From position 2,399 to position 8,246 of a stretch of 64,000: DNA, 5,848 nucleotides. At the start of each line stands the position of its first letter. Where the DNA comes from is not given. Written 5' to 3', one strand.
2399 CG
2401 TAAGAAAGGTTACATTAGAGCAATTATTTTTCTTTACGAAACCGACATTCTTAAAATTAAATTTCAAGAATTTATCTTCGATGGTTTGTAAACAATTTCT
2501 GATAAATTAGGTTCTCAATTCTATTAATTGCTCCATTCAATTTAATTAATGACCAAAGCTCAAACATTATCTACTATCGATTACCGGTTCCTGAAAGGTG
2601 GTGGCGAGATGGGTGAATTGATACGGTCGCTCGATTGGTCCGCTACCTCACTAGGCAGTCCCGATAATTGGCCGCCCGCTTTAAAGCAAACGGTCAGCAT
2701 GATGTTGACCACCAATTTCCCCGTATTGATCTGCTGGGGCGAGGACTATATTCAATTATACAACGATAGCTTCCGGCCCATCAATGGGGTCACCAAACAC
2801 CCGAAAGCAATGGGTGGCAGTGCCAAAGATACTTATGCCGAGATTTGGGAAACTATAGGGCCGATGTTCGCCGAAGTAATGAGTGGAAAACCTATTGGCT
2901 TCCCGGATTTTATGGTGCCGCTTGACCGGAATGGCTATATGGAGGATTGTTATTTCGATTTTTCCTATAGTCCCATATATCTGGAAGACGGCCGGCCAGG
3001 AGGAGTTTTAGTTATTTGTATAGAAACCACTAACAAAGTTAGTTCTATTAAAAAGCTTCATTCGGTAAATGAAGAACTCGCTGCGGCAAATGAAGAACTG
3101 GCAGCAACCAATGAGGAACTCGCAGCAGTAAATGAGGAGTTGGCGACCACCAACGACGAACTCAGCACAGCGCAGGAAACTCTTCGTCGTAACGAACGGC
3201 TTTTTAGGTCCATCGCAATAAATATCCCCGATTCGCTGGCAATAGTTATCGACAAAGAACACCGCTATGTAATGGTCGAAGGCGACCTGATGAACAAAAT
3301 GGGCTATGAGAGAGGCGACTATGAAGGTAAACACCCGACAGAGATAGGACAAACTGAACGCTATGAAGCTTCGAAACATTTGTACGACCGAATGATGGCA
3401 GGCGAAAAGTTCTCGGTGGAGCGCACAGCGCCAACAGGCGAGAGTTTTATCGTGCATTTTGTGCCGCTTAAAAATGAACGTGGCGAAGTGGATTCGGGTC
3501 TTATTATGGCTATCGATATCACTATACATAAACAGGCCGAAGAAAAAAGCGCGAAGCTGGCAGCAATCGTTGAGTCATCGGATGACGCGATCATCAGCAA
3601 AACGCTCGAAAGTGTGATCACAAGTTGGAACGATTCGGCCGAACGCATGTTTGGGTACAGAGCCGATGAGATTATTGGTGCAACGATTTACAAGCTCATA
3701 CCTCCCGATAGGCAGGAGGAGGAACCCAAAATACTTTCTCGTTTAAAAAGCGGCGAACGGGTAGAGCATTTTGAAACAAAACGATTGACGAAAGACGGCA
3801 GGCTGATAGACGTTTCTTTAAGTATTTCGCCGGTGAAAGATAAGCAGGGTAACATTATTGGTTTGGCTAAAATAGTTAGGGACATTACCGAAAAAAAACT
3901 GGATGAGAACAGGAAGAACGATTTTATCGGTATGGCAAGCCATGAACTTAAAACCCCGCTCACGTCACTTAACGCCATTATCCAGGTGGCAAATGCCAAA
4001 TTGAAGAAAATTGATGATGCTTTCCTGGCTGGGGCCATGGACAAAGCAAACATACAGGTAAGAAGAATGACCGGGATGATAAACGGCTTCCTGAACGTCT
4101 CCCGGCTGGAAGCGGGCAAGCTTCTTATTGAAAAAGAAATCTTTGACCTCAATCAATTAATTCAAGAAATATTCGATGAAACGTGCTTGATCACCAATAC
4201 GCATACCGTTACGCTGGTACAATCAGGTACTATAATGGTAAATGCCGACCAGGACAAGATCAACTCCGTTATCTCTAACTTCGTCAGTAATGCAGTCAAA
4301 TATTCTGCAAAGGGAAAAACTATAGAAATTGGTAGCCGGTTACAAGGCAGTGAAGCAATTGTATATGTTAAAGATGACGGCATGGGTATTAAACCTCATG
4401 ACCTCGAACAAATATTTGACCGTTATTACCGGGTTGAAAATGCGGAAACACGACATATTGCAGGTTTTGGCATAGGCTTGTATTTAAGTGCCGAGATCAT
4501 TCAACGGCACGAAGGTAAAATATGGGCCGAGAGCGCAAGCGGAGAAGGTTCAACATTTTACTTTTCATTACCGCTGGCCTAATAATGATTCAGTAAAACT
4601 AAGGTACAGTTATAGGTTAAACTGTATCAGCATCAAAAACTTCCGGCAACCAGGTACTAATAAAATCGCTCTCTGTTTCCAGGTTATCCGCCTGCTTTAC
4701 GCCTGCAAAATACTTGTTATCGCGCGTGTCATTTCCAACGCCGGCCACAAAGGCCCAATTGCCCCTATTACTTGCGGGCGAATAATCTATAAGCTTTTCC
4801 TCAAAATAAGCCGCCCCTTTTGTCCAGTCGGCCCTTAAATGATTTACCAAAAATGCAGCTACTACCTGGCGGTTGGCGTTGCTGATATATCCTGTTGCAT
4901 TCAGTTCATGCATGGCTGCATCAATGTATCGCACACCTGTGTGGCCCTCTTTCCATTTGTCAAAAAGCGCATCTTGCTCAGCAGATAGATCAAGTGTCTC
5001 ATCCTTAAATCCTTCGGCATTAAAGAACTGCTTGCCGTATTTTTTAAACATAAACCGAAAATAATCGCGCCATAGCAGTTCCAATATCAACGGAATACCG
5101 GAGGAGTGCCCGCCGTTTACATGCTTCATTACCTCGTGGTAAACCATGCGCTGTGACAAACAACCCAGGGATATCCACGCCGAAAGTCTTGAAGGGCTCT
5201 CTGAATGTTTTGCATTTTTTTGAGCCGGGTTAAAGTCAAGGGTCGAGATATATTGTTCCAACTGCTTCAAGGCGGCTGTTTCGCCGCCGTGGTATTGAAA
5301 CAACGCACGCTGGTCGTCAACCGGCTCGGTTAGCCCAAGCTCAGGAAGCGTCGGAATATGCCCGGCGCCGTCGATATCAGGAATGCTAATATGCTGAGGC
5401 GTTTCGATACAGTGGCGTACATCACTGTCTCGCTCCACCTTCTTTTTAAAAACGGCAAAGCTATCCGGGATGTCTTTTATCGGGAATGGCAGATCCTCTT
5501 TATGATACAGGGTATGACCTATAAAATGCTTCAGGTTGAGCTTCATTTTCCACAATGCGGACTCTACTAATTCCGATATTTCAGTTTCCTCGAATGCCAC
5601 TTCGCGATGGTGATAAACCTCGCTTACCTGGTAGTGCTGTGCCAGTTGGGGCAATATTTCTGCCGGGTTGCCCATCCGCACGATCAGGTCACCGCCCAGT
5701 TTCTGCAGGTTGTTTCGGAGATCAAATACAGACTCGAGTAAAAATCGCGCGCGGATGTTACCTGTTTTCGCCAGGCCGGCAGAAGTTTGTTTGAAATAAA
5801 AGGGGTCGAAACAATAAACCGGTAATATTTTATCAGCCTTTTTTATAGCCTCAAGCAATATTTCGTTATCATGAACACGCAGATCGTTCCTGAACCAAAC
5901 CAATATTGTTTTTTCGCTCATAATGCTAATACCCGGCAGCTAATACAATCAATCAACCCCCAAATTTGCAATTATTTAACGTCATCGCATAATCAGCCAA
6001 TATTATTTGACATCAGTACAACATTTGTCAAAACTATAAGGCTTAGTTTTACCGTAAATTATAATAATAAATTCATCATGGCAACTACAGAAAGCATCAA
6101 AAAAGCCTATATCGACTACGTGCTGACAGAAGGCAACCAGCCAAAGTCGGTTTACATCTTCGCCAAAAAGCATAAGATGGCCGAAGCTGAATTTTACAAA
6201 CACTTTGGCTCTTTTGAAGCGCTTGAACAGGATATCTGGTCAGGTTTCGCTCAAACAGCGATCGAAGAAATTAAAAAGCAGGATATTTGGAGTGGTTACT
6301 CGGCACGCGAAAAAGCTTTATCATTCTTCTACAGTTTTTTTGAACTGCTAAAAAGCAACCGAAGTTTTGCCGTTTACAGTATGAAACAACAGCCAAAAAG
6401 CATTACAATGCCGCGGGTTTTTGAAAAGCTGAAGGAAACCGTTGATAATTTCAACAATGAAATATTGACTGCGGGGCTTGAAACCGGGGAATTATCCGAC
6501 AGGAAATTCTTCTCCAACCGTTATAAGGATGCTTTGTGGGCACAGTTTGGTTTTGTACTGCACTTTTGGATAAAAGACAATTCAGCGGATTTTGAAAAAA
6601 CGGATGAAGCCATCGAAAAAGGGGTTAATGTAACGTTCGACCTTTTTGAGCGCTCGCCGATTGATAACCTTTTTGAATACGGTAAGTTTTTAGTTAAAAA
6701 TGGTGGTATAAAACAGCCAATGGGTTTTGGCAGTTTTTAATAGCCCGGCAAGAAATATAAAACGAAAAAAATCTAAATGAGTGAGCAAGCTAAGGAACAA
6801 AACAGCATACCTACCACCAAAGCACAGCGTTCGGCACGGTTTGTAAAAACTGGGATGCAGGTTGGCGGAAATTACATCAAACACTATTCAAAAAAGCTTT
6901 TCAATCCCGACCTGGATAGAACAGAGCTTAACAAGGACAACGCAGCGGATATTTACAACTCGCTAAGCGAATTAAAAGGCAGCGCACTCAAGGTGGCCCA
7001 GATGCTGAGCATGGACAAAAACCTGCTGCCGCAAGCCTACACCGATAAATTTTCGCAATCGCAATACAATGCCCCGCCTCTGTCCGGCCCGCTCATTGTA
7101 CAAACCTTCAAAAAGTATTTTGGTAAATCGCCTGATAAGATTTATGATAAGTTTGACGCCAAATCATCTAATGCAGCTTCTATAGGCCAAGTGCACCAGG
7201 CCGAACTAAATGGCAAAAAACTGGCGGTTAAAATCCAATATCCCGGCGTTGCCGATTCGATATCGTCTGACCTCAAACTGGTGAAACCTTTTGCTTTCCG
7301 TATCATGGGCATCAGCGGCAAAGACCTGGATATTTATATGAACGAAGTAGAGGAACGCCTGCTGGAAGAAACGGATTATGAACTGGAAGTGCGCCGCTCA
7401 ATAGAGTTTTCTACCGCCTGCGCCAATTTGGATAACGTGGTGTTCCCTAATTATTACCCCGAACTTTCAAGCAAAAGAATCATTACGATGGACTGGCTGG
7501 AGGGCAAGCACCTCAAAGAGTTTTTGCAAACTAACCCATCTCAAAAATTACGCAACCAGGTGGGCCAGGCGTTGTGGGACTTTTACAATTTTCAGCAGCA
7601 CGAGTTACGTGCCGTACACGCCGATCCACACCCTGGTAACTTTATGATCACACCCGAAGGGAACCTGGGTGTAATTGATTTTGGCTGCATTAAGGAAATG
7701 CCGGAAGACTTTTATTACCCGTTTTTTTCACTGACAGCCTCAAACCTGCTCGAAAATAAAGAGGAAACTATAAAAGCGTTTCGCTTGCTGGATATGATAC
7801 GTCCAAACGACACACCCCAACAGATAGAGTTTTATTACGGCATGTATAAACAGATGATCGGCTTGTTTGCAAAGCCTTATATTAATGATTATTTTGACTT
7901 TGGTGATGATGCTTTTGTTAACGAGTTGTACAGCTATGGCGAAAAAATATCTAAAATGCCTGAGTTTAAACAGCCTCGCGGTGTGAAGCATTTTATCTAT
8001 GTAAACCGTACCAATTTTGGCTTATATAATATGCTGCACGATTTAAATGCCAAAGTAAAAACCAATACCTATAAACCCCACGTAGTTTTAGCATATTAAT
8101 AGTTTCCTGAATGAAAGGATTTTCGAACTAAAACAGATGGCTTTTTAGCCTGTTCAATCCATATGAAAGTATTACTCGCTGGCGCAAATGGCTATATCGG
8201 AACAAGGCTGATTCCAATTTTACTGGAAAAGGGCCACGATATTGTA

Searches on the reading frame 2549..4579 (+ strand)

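Call 67: search_protein_families(library=pfam, proteins=[window:2549-4579:+], max_evalue=0.00001)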
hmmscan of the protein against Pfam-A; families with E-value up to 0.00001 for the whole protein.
window:2549-4579:+ (677 aa): 8 families
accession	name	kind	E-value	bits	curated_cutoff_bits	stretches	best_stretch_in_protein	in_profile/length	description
PF08448.16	PAS_4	-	3.2e-32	111.5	23.1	2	341-450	1-109/110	PAS fold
PF13426.13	PAS_9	-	1.1e-28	100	27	1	346-448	2-103/103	PAS domain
PF02518.31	HATPase_c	-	6.4e-26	91.4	26.4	1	567-676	2-109/111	Histidine kinase-, DNA gyrase B-, and HSP90-like ATPase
PF00989.32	PAS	-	7.3e-21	74.7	22.6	1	336-446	2-113/113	PAS fold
PF08447.18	PAS_3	-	1.8e-11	44.6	25.6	1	358-442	2-88/89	PAS fold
PF00512.31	HisKA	-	4.5e-09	36.7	26.9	1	456-523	2-66/66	His Kinase A (phospho-acceptor) domain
PF13596.12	PAS_10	-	1.3e-07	32.6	22.1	0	357-447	21-106/106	PAS domain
PF13188.13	PAS_8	-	6.2e-07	29.5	21.8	1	336-394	2-56/65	PAS domain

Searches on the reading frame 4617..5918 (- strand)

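Call 67: search_protein_families(library=pfam, proteins=[window:4617-5918:-], max_evalue=0.00001)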
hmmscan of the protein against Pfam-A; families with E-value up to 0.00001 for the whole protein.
window:4617-5918:- (433 aa): 2 families
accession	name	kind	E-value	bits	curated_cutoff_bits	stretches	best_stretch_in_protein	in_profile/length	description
PF03441.19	FAD_binding_7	-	4.1e-41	141.1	27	1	280-428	4-154/203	FAD binding domain of DNA photolyase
PF00875.24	DNA_photolyase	-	5.5e-41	140.7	26.6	1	6-172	2-161/164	DNA photolyase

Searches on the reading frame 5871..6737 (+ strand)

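Call 67: search_protein_families(library=pfam, proteins=[window:5871-6737:+], max_evalue=0.00001)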
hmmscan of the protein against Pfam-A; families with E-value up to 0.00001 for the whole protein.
window:5871-6737:+ (289 aa): 1 family
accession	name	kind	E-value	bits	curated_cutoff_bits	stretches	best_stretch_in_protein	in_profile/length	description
PF17931.6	TetR_C_23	-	6e-43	146.5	29.1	1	148-274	1-127/127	Tetracyclin repressor-like, C-terminal domain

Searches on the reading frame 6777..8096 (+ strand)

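Call 67: search_protein_families(library=pfam, proteins=[window:6777-8096:+], max_evalue=0.00001)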
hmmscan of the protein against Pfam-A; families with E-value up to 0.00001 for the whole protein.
window:6777-8096:+ (440 aa): 2 families
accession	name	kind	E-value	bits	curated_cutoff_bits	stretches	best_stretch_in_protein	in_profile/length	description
PF03109.22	ABC1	-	1.7e-51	175.2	22.9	1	96-330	3-239/244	ABC1 atypical kinase-like domain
PF01636.29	APH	-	1.7e-06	28.4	23.2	1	264-304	156-196/239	Phosphotransferase enzyme family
